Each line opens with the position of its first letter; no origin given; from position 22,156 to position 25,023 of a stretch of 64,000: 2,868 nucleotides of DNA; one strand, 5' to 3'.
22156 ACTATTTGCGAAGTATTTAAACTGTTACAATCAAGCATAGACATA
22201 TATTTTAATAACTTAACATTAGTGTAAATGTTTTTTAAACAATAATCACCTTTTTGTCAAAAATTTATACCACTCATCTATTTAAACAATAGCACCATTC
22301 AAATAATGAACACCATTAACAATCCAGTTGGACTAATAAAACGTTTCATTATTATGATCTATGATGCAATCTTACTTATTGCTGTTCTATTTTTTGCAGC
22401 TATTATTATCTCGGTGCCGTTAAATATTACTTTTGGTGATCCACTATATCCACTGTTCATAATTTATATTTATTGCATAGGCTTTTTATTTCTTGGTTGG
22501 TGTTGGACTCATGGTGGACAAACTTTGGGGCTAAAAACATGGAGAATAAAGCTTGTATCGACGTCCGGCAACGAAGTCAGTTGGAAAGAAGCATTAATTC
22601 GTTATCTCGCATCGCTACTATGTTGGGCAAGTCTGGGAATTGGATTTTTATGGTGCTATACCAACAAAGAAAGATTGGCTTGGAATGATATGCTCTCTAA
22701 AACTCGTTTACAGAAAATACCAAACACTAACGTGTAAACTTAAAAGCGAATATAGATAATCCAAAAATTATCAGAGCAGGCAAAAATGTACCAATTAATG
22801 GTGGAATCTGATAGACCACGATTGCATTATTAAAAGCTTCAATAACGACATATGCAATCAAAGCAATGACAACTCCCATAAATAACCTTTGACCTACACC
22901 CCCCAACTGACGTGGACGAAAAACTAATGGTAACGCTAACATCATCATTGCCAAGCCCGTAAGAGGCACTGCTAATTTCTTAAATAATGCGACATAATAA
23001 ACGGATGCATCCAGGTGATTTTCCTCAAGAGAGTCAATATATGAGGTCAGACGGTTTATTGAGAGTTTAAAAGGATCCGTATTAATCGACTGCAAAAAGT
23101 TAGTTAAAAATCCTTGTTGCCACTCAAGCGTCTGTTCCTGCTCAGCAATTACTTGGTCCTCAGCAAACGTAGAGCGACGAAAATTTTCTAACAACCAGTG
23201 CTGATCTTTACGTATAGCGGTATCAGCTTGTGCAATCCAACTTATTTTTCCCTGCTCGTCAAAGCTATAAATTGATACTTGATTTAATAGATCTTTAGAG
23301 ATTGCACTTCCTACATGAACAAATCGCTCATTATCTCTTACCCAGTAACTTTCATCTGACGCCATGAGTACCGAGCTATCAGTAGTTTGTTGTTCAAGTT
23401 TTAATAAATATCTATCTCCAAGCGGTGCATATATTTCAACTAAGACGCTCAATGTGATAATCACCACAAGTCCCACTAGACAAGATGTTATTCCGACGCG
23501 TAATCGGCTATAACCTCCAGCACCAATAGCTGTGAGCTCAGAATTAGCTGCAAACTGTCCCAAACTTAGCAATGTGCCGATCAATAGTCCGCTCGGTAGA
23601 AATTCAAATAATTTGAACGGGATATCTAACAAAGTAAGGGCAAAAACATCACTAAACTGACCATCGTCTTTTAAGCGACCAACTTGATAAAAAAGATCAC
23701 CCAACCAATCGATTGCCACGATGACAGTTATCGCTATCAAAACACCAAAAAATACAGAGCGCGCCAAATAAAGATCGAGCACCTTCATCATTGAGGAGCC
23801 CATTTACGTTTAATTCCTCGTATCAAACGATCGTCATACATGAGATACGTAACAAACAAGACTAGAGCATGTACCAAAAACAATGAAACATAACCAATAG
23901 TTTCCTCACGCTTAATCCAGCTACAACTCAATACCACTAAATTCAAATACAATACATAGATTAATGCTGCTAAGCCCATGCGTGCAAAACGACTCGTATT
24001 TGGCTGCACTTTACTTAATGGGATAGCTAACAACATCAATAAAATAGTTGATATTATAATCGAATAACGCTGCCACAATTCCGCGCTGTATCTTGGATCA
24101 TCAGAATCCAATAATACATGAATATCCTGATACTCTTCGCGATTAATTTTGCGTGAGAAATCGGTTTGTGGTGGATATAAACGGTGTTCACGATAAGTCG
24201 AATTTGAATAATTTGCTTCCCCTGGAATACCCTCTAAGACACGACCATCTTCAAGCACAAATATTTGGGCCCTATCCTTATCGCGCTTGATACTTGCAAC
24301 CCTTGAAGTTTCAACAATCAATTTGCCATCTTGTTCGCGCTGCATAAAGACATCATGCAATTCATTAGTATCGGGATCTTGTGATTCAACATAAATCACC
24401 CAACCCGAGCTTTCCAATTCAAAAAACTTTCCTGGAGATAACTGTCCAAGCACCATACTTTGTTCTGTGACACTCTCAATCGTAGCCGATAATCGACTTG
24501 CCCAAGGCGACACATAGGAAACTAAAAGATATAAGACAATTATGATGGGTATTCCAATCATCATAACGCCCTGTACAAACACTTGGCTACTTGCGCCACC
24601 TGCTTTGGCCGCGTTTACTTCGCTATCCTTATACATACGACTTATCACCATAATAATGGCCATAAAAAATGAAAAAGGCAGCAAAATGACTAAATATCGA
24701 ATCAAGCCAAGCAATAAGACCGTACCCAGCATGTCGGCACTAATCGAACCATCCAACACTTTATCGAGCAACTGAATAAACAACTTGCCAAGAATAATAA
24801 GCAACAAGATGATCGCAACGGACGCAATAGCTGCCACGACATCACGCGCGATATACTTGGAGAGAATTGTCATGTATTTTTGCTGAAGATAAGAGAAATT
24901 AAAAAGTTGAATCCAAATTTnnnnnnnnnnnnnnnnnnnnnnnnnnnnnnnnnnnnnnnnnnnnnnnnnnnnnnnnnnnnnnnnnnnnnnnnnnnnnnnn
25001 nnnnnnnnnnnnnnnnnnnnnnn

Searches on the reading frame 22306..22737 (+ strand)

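Call 50: search_protein_families(library=pfam, proteins=[window:22306-22737:+], max_evalue=1e-8)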
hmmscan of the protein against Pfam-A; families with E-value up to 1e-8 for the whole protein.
window:22306-22737:+ (143 aa): 1 family
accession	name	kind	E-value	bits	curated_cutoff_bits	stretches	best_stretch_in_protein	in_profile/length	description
PF06271.18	RDD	-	4.8e-17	63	24.1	1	8-131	2-136/137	RDD family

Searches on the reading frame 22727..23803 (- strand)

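Call 50: search_protein_families(library=pfam, proteins=[window:22727-23803:-], max_evalue=1e-8)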
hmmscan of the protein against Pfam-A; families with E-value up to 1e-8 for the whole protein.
window:22727-23803:- (358 aa): 1 family
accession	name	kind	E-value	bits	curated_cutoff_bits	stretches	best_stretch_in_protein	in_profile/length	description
PF03739.19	LptF_LptG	-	9.2e-63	212.8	27.9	1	12-354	2-351/353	Lipopolysaccharide export system permease LptF/LptG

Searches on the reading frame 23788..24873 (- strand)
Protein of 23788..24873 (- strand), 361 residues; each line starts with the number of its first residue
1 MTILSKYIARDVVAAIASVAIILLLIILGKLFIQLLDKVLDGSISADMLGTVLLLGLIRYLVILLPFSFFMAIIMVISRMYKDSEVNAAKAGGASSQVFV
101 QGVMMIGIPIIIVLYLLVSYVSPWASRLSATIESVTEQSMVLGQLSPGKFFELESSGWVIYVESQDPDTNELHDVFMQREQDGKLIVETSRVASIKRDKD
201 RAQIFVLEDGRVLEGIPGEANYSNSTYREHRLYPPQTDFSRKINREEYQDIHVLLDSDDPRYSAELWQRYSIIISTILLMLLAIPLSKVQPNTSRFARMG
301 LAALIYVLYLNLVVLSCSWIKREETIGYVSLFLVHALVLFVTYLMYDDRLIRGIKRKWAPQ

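Call 50: search_protein_families(library=pfam, proteins=[window:23788-24873:-], max_evalue=1e-8)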
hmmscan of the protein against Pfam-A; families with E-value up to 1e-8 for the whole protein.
window:23788-24873:- (361 aa): 1 family
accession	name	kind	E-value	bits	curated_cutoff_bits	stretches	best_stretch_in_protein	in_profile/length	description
PF03739.19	LptF_LptG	-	7.4e-54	183.5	27.9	1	6-342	1-347/353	Lipopolysaccharide export system permease LptF/LptG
